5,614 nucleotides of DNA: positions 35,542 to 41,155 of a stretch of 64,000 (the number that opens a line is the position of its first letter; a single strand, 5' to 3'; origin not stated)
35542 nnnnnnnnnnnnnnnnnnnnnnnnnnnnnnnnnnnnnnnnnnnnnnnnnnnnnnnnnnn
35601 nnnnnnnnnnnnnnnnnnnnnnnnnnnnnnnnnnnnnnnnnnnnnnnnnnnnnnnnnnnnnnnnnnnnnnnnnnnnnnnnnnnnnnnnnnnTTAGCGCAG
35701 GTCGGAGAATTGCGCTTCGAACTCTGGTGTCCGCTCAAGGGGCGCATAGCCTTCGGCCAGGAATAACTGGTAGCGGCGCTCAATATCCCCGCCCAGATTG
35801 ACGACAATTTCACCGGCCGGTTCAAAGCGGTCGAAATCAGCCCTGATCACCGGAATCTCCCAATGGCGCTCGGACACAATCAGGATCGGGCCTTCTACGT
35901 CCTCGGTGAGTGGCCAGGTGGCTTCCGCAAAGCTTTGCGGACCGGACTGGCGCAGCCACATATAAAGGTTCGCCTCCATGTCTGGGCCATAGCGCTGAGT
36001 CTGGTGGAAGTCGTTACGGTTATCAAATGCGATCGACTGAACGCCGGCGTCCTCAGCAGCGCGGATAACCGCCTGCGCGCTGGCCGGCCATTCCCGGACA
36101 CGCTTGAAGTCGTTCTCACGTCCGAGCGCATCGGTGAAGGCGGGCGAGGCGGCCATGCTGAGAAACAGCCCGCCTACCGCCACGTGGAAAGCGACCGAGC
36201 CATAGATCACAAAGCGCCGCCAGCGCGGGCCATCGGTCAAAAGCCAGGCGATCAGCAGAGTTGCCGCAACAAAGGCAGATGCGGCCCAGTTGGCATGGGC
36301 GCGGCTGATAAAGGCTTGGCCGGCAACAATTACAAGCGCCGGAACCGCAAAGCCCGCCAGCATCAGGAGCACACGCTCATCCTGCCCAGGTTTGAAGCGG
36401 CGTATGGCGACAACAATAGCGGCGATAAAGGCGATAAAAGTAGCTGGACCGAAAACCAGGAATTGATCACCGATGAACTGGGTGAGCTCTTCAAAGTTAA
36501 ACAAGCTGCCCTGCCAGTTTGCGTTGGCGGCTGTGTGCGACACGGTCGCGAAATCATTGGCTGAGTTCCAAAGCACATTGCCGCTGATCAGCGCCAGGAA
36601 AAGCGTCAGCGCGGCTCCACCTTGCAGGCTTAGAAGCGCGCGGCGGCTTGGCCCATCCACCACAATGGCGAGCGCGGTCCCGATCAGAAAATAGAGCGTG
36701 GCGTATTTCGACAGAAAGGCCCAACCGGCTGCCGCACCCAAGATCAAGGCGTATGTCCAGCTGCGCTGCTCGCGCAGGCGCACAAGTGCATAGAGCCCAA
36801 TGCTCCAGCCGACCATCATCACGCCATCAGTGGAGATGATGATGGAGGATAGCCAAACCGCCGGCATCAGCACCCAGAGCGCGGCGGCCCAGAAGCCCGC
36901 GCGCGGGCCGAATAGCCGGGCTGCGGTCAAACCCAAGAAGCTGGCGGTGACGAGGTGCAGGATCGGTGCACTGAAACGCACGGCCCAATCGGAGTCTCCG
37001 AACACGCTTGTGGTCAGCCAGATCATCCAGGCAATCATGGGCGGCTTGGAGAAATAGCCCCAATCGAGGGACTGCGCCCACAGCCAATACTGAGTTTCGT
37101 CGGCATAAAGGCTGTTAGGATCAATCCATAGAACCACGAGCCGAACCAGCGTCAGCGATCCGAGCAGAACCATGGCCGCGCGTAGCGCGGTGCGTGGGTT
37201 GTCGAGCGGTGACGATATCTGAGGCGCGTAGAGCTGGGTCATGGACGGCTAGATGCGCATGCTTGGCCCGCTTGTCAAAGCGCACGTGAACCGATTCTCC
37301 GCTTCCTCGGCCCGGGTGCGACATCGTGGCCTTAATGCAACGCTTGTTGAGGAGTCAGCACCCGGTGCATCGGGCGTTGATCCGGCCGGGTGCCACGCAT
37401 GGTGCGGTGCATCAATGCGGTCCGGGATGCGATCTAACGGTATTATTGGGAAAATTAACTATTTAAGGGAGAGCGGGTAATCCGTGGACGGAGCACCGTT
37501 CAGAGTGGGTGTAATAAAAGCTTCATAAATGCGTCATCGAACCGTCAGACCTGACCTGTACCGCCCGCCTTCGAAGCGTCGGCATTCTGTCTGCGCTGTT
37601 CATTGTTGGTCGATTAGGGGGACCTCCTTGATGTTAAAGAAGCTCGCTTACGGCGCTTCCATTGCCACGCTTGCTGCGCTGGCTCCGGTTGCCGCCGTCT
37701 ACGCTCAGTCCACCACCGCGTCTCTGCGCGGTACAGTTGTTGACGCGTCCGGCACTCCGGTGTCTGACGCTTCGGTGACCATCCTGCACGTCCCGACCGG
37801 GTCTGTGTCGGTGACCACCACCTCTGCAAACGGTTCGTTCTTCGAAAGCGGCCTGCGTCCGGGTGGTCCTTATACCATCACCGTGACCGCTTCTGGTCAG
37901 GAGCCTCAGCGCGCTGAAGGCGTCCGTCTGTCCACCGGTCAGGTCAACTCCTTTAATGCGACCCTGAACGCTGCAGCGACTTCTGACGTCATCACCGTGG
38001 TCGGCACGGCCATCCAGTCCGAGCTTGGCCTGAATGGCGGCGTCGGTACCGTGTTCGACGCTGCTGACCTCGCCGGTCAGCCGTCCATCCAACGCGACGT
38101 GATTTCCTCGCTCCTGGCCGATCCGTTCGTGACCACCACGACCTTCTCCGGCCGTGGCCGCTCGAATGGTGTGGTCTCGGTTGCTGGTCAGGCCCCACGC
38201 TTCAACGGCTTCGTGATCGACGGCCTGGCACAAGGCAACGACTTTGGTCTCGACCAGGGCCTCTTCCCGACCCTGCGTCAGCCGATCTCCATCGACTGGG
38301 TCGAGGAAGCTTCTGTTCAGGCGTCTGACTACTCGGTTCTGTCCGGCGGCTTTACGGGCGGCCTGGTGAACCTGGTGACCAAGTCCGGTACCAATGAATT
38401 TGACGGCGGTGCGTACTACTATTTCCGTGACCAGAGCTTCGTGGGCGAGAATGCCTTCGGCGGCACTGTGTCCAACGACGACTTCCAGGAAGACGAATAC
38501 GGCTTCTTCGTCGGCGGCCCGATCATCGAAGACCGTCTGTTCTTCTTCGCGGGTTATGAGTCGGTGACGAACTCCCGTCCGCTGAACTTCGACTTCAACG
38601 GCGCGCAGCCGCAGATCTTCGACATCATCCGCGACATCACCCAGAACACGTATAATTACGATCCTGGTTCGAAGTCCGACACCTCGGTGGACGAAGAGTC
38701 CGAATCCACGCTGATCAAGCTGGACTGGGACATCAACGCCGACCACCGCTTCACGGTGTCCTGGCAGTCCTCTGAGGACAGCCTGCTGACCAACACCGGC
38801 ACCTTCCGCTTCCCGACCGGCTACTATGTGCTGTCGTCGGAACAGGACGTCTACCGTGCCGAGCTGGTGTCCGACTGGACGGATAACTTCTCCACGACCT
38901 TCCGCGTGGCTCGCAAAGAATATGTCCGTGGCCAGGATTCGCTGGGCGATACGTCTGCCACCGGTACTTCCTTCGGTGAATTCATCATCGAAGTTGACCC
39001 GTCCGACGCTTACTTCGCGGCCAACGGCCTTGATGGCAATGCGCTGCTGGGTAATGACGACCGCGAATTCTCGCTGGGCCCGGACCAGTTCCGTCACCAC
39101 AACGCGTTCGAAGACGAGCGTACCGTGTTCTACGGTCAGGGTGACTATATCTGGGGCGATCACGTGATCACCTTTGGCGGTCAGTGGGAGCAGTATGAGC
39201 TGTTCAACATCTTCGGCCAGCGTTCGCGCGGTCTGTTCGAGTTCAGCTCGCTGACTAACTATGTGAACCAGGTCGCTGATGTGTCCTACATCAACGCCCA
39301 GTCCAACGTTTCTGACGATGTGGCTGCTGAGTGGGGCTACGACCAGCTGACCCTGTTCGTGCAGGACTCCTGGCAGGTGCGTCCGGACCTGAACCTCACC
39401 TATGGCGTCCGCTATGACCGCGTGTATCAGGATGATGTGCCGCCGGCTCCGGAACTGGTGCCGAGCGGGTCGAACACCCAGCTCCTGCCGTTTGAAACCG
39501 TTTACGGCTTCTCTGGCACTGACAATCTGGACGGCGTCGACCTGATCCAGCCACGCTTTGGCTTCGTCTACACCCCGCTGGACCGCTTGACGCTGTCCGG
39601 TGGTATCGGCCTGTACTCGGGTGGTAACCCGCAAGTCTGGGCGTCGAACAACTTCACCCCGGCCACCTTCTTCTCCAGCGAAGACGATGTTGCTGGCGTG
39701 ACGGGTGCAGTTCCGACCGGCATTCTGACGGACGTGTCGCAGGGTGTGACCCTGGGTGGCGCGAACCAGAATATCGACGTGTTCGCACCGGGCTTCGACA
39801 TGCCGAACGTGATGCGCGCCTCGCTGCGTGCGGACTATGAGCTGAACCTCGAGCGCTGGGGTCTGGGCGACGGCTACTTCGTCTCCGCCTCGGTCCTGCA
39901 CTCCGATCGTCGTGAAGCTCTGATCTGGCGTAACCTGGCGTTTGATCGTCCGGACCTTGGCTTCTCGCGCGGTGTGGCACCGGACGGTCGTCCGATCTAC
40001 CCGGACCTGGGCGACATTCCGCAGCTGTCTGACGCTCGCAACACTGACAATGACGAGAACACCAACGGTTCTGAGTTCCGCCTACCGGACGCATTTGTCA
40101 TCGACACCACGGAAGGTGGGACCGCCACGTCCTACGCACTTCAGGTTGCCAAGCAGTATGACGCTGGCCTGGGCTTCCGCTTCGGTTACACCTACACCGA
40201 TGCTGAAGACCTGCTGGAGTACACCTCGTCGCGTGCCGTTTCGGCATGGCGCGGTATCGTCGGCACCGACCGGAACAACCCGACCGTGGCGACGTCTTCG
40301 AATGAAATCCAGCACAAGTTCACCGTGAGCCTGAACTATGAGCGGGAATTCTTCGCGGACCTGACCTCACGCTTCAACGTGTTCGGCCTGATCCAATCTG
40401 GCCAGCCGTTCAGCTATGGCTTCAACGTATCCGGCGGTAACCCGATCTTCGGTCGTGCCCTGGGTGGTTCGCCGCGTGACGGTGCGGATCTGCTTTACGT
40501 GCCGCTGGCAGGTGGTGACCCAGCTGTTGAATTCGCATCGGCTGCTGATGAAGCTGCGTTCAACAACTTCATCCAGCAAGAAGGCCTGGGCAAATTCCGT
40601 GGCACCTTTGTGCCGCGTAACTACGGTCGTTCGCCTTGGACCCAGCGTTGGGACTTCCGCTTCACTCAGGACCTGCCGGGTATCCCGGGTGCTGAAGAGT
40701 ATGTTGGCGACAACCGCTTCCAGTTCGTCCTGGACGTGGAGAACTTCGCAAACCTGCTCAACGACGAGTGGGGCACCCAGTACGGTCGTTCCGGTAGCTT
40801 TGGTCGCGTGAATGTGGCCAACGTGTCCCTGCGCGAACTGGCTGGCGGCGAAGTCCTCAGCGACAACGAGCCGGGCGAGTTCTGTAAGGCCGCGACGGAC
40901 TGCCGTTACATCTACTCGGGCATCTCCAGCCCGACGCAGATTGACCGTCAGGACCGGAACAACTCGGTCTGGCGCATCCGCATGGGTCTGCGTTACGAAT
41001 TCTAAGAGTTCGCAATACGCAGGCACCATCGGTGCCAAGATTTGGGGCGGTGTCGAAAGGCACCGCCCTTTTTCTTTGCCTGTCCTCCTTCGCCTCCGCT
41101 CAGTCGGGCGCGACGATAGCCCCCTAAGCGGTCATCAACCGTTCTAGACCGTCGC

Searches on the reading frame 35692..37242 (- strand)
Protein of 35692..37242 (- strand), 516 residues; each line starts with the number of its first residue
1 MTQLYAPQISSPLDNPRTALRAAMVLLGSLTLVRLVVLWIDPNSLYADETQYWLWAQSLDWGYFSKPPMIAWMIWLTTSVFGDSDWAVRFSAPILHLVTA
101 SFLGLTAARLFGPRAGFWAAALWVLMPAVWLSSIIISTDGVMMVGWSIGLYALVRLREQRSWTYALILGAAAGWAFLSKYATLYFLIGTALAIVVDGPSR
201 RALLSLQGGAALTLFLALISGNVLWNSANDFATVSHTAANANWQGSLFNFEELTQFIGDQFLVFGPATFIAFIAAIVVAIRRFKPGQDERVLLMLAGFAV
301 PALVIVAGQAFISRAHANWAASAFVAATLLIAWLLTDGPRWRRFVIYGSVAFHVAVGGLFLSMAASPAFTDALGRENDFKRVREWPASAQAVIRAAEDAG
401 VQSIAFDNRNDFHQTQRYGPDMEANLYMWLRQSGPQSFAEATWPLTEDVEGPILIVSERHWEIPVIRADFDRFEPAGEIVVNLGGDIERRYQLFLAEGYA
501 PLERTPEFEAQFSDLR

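Call 11: search_protein_families(library=pfam, proteins=[window:35692-37242:-])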
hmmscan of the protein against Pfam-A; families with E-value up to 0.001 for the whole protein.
window:35692-37242:- (516 aa): 1 family
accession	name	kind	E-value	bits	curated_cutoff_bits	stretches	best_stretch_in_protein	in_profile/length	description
PF13231.12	PMT_2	-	6.2e-27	95.2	26.1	1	65-225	1-160/160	Dolichyl-phosphate-mannose-protein mannosyltransferase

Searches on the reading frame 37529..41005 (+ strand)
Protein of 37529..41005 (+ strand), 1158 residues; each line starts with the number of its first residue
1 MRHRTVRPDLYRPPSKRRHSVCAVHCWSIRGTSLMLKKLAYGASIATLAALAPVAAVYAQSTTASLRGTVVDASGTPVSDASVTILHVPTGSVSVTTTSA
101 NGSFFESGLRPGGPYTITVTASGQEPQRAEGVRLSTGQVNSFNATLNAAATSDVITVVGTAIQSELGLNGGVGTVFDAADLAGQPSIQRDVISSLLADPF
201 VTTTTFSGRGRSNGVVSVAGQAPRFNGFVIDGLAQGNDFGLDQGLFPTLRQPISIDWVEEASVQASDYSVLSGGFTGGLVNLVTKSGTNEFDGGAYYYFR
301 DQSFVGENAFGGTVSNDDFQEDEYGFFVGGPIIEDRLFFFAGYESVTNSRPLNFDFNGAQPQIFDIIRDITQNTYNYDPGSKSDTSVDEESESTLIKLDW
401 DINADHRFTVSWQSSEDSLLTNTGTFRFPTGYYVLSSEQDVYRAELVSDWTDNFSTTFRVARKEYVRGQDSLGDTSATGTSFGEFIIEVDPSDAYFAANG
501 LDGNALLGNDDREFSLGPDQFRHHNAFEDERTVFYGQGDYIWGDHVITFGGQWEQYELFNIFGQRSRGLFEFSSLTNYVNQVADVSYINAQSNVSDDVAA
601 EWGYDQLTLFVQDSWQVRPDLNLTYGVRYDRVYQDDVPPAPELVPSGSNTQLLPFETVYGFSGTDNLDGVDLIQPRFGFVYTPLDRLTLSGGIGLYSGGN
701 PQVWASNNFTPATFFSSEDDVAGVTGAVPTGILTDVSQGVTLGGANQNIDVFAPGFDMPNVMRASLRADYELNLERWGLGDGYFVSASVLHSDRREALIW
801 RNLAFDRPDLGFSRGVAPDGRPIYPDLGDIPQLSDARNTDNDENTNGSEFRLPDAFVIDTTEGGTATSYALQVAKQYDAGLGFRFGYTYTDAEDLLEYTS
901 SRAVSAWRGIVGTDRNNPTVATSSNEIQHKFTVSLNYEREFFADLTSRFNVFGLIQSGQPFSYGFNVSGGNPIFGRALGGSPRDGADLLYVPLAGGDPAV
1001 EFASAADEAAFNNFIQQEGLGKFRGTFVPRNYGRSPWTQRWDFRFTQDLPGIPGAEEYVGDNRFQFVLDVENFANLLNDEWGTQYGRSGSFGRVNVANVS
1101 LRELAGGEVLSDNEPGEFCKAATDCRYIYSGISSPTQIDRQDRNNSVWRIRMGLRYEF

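Call 11: search_protein_families(library=pfam, proteins=[window:37529-41005:+])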
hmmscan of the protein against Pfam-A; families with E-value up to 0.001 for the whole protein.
window:37529-41005:+ (1158 aa): 2 families
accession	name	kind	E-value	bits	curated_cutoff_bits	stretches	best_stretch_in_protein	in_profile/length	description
PF25183.1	OMP_b-brl_4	-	2.7e-47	162.1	30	2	385-1097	148-830/838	Outer membrane beta barrel domain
PF13620.12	CarboxypepD_reg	-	6.2e-19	68.6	32.3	1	65-146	1-81/82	Carboxypeptidase regulatory-like domain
